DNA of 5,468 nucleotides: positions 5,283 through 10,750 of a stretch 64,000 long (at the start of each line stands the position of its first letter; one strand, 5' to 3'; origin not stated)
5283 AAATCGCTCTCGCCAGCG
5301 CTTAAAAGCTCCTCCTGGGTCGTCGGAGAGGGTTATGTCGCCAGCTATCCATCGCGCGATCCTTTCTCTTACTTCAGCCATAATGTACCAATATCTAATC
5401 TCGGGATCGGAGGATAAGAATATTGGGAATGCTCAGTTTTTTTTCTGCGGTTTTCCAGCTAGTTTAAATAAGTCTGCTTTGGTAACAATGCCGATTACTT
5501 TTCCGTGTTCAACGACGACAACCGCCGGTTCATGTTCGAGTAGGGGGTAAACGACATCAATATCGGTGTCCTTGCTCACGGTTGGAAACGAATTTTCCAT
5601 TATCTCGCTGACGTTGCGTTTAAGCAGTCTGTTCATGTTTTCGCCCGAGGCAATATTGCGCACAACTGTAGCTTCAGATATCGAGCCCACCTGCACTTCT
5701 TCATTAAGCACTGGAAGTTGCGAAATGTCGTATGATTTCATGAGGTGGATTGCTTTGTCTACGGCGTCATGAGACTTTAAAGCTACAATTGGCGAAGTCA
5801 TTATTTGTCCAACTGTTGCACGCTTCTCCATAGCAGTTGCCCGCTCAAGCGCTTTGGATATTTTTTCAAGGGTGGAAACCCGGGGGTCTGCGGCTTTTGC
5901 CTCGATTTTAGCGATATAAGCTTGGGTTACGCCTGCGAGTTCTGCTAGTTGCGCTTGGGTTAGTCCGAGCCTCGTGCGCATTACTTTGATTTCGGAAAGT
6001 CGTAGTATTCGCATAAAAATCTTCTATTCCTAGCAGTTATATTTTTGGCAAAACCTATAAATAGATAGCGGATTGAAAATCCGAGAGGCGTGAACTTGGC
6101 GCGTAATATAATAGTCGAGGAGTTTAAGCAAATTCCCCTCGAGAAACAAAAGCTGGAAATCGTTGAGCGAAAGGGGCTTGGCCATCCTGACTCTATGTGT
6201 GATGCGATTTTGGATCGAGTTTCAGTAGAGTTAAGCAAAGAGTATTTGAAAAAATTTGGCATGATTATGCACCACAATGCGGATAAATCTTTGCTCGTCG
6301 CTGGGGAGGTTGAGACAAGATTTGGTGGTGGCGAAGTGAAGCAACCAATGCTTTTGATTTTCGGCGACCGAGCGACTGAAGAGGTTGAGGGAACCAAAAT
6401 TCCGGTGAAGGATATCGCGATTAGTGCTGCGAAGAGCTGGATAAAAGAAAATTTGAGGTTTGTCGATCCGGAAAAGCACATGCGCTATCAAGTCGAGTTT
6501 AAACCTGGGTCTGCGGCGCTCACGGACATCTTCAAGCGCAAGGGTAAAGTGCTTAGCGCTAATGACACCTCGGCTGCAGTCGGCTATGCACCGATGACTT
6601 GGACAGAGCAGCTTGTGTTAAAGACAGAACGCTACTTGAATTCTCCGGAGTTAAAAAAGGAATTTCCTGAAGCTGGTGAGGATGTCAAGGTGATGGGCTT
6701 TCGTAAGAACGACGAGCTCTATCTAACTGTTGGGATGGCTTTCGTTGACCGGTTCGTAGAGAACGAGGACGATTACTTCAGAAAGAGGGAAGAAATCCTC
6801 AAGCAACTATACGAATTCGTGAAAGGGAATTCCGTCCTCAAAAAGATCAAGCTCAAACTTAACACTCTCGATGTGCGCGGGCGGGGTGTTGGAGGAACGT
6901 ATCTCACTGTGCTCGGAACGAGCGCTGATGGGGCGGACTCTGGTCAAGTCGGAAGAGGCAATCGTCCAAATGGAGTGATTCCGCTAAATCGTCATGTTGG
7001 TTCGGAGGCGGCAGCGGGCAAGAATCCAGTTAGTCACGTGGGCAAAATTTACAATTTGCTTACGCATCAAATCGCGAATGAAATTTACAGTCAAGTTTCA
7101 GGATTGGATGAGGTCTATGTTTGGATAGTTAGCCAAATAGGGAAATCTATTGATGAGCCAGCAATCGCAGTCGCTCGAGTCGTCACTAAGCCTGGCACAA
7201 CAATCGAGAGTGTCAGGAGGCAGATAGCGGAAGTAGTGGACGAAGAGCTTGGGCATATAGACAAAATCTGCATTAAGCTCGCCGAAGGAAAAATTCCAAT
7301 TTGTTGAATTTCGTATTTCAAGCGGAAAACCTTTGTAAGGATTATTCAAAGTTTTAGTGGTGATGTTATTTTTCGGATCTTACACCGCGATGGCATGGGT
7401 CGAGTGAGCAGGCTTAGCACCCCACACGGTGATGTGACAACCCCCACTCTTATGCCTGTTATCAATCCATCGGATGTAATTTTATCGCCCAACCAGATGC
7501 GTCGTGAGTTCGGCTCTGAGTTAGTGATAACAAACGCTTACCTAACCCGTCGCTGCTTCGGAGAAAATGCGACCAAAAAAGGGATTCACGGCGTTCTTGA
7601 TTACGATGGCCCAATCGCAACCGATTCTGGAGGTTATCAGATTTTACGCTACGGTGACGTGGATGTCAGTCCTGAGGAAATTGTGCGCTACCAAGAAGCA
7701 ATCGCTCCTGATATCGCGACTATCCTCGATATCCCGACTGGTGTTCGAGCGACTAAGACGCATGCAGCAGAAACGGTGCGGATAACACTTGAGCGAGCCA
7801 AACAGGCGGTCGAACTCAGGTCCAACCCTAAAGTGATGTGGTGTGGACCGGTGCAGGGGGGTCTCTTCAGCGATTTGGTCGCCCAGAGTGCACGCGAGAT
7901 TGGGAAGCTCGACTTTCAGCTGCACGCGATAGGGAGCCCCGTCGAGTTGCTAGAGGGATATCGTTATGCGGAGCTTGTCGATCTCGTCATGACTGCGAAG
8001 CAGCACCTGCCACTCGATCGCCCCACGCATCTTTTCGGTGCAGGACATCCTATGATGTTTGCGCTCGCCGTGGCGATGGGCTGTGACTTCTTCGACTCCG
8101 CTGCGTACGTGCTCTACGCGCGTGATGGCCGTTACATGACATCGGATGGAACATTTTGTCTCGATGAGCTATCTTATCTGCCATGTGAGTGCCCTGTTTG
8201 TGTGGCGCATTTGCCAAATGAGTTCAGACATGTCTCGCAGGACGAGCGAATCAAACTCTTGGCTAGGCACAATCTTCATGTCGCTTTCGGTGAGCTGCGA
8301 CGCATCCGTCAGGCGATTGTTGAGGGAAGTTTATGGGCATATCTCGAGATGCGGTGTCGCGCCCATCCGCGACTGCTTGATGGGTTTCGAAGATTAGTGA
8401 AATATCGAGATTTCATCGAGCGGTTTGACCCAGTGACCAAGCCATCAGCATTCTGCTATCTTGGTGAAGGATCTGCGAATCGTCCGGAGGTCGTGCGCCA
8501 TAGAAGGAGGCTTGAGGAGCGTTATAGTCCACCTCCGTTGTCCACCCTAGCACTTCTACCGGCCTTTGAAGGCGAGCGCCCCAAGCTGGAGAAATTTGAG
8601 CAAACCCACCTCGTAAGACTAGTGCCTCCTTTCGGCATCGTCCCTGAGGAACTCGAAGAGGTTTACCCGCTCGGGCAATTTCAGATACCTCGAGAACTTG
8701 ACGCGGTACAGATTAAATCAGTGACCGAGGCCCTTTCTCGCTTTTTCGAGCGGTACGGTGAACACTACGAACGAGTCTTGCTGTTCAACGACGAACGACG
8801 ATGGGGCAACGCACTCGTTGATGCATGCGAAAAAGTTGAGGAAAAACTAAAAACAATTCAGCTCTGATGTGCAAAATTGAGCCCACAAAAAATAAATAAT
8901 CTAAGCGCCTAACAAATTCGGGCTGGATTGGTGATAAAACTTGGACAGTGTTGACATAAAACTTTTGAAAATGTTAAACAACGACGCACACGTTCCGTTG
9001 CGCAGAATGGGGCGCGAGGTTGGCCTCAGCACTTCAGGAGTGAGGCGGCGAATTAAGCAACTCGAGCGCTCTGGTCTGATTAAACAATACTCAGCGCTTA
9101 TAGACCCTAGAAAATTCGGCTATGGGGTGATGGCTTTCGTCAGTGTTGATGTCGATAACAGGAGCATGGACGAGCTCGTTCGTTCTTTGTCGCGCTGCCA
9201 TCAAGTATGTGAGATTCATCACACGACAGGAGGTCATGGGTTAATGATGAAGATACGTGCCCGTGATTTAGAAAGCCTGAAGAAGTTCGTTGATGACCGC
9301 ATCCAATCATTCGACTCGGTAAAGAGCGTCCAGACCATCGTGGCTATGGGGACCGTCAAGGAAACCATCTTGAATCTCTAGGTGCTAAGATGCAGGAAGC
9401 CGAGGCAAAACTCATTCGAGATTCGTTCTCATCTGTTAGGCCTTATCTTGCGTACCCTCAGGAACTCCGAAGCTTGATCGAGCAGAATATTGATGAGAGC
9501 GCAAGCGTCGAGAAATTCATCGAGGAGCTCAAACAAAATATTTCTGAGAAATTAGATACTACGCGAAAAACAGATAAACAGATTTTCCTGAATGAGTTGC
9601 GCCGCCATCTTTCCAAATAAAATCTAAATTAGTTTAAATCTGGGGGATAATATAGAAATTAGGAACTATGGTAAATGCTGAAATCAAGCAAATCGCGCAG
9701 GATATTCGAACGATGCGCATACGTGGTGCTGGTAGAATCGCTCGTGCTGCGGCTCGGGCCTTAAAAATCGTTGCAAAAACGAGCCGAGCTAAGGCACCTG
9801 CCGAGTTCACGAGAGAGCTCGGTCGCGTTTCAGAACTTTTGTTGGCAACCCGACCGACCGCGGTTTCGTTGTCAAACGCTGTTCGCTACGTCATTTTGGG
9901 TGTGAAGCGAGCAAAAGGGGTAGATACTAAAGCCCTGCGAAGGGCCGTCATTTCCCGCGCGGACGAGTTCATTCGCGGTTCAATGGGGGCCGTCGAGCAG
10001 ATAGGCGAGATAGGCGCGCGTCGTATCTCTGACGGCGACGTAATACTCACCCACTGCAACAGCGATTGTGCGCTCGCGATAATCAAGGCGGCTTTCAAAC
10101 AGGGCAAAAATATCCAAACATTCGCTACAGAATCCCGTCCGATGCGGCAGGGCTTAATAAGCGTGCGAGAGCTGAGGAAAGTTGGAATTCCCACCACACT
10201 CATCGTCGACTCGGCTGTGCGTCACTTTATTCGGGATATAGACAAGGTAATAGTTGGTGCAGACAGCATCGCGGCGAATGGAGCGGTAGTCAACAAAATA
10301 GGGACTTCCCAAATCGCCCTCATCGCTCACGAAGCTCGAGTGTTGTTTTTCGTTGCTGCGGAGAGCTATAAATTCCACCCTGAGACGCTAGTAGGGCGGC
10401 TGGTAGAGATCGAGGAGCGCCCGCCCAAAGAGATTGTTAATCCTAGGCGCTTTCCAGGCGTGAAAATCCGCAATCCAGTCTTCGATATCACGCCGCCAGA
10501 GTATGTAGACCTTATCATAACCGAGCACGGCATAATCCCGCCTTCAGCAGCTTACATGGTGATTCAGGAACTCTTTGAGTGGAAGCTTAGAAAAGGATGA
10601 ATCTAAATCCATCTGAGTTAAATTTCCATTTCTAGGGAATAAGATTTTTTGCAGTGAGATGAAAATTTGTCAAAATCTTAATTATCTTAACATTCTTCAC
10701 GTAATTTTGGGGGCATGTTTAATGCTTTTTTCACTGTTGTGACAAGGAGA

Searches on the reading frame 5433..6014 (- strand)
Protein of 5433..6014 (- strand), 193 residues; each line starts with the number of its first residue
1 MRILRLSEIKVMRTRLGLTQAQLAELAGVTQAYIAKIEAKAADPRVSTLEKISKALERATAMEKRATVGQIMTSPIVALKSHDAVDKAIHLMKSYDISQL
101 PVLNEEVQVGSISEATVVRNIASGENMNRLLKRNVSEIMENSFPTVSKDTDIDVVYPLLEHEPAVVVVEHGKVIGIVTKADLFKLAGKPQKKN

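Call 31: search_protein_families(library=pfam, proteins=[window:5433-6014:-], max_evalue=0.0001)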
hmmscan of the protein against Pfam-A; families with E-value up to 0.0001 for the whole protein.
window:5433-6014:- (193 aa): 4 families
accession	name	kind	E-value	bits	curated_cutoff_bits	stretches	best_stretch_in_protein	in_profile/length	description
PF00571.33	CBS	-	3.9e-19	69.2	24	2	135-185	1-54/57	CBS domain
PF01381.28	HTH_3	-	2e-13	50.6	23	1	9-57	1-49/55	Helix-turn-helix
PF13560.12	HTH_31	-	1.2e-08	35.5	27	1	9-58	6-56/64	Helix-turn-helix domain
PF12844.13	HTH_19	-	1.6e-05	25.2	30.2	1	9-56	4-51/64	Helix-turn-helix domain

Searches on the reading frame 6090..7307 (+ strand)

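Call 31: search_protein_families(library=pfam, proteins=[window:6090-7307:+], max_evalue=0.0001)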
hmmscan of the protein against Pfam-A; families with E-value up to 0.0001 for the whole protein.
window:6090-7307:+ (405 aa): 1 family
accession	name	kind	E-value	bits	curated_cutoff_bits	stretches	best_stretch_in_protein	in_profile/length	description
PF01941.24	AdoMet_Synthase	-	1.2e-163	545.1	27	1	5-401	1-395/395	S-adenosylmethionine synthetase (AdoMet synthetase)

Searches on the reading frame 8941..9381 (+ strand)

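Call 12: search_protein_families(library=pfam, proteins=[window:8941-9381:+], max_evalue=0.001)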
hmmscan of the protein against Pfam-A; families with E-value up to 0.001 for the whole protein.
window:8941-9381:+ (146 aa): 5 families
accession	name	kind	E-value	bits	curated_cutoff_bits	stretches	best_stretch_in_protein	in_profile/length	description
PF01037.27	AsnC_trans_reg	-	1e-16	61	25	1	67-137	1-72/73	Lrp/AsnC ligand binding domain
PF13404.12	HTH_AsnC-type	-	5.7e-12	45.7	27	1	1-42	1-42/42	AsnC-type helix-turn-helix domain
PF13412.12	HTH_24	-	4.5e-11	42.6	21.9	1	1-48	1-48/48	Winged helix-turn-helix DNA-binding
PF22482.2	AsnC_trans_reg_3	-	2.9e-06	27.7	24.4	1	70-141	18-88/95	PF0864 C-terminal dimeric alpha+beta barrel domain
PF08279.18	HTH_11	-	2.5e-05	24.5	25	1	7-46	4-44/55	HTH domain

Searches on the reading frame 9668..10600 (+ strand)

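Call 12: search_protein_families(library=pfam, proteins=[window:9668-10600:+], max_evalue=0.001)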
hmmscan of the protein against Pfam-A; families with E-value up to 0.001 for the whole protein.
window:9668-10600:+ (310 aa): 1 family
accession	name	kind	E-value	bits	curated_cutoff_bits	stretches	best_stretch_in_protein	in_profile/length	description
PF01008.23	IF-2B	-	6.3e-90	301.6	22.4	1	18-292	2-280/280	Initiation factor 2 subunit family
